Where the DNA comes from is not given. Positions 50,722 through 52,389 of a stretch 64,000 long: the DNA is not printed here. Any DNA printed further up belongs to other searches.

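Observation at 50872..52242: Single polypeptide fusing a TatD-family hydrolase to a radical SAM domain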

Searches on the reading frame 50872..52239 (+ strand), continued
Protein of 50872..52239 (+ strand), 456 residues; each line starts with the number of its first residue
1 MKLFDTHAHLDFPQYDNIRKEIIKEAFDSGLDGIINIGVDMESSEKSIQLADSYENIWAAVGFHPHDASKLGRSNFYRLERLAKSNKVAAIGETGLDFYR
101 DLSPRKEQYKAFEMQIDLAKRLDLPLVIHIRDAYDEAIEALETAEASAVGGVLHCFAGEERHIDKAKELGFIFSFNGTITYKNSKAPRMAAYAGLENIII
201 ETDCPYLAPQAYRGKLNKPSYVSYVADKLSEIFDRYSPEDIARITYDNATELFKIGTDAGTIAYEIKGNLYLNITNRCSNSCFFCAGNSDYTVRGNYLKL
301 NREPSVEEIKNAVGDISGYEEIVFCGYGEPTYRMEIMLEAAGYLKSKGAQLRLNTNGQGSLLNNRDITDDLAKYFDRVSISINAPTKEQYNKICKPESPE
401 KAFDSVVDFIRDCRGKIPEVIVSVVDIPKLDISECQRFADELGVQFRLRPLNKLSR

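Call 40: search_protein_families(library=ncbifam, proteins=[L007:7417-8781:+], max_evalue=0.00001)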
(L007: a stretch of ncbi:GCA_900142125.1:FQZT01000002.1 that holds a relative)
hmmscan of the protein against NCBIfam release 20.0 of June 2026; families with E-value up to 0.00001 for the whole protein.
L007:7417-8781:+ (455 aa): 51 families (the best 25 are shown)
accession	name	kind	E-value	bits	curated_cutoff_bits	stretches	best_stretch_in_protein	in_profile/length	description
NF004776.0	PRK06116.1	equivalog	6.6e-182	605.5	480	1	3-447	2-450/450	glutathione-disulfide reductase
TIGR01424.1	gluta_reduc_2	equivalog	6.5e-177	588.6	606.05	1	4-447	1-446/446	glutathione-disulfide reductase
TIGR01421.1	gluta_reduc_1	equivalog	1.2e-141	473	556.15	1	5-447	2-450/450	glutathione-disulfide reductase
TIGR01423.1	trypano_reduc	equivalog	1.3e-107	360.4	738.1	1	5-450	3-474/486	trypanothione-disulfide reductase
TIGR01350.1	lipoamide_DH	equivalog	1.5e-105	353.6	408.8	1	6-443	2-447/461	dihydrolipoyl dehydrogenase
TIGR01438.1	TGR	subfamily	6e-105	351.9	475.85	1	4-450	1-472/485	thioredoxin and glutathione reductase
TIGR02053.1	MerA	equivalog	2.9e-97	326.6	454.45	1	6-442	1-445/465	mercury(II) reductase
NF005884.0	PRK07846.1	equivalog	1.5e-89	300.8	501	1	5-441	3-442/454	mycothione reductase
TIGR03452.1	mycothione_red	equivalog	1e-82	278.5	635.65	1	5-440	2-442/452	mycothione reductase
NF003585.0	PRK05249.1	equivalog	3e-81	273.4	465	1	2-443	3-450/464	Si-specific NAD(P)(+) transhydrogenase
NF004991.0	PRK06370.1-3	subfamily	6.4e-80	269.1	620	1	5-443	35-480/509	FAD-containing oxidoreductase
NF004992.0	PRK06370.1-4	equivalog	1.1e-79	268.1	629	1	5-448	4-453/459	FAD-containing oxidoreductase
NF004945.0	PRK06292.2-3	equivalog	1.3e-79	268.3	494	1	6-444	4-446/457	dihydrolipoyl dehydrogenase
NF004947.0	PRK06292.2-5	equivalog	2.7e-76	257.4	592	1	5-441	3-449/474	dihydrolipoyl dehydrogenase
NF041853.1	hythiocyan_redase_MerA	equivalog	6.3e-75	252.7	650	1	5-443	3-434/440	hypothiocyanous acid reductase MerA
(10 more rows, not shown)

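Call 56: list_cluster_members(proteins=[P0001])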
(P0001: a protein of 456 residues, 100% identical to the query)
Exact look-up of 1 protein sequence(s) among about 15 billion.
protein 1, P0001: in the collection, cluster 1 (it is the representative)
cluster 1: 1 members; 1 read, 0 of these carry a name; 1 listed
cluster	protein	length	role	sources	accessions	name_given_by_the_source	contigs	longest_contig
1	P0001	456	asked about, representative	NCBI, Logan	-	-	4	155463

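Call 82: fold_search(model_id=the predicted structure, library=pdb)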
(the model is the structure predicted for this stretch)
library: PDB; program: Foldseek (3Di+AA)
matches with E <= 10: 1756; with E <= 0.001: 125
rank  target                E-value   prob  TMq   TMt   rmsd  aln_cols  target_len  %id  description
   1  6l25_A                1.3e-25  1.00  0.54  0.95   1.1       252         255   38  Deoxyribonuclease from Staphylococcus aureus (released 2020-05-13)
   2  6l25_B                3.5e-25  1.00  0.54  0.96   1.0       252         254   38  Deoxyribonuclease from Staphylococcus aureus (released 2020-05-13)
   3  1j6o                  1.2e-24  1.00  0.54  0.93   2.2       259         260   40  Crystal structure of TatD-related deoxyribonuclease (TM0667) from Thermotoga maritima at 1.8 A resolution (released 2002-10-30)
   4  2gzx_A                2.4e-24  1.00  0.54  0.96   1.2       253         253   39  Crystal Structure of the TatD deoxyribonuclease MW0446 from Staphylococcus aureus. Northeast Structural Genomics Conso (released 2006-07-11)
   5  1xwy                  5.2e-22  1.00  0.54  0.93   1.7       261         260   29  Crystal structure of tatD deoxyribonuclease from Escherichia coli K12 at 2.0 A resolution (released 2005-01-25)
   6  1yix_A                1.8e-21  1.00  0.53  0.90   2.0       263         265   33  Crystal structure of YCFH, TATD homolog from Escherichia coli K12, at 1.9 A resolution (released 2005-01-25)
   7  4p5u                  3.2e-21  1.00  0.54  0.92   1.7       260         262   29  Crystal structure of TatD (released 2014-08-27)
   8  3rcm                  1.4e-20  1.00  0.54  0.88   1.9       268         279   28  crystal structure of EFI target 500140:TatD family hydrolase from Pseudomonas putida (released 2011-04-20)
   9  2xio                  8.3e-20  1.00  0.53  0.80   2.2       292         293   25  Structure of putative deoxyribonuclease TATDN1 isoform a (released 2010-07-14)
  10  8efg                  3.4e-19  1.00  0.53  0.81   2.2       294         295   24  Crystal structure of human TATDN1 bound to dAMP and two zinc ions (released 2023-02-22)
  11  1zzm                  3.3e-17  1.00  0.53  0.91   1.8       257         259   30  Crystal structure of YJJV, TATD Homolog from Escherichia coli k12, at 1.8 A resolution (released 2005-06-28)
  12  2y1h_A                2.3e-16  1.00  0.51  0.88   2.0       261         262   27  Crystal structure of the human TatD-domain protein 3 (TATDN3) (released 2010-12-29)
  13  2y1h_B                1.8e-15  1.00  0.51  0.86   2.2       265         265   28  Crystal structure of the human TatD-domain protein 3 (TATDN3) (released 2010-12-29)
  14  3ipw                  2.3e-14  1.00  0.51  0.75   2.9       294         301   22  Crystal structure of hydrolase TatD family protein from Entamoeba histolytica (released 2009-09-01)
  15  3gg7                  4.3e-14  1.00  0.49  0.89   2.4       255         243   23  Crystal structure of an uncharacterized metalloprotein from Deinococcus radiodurans (released 2009-03-24)
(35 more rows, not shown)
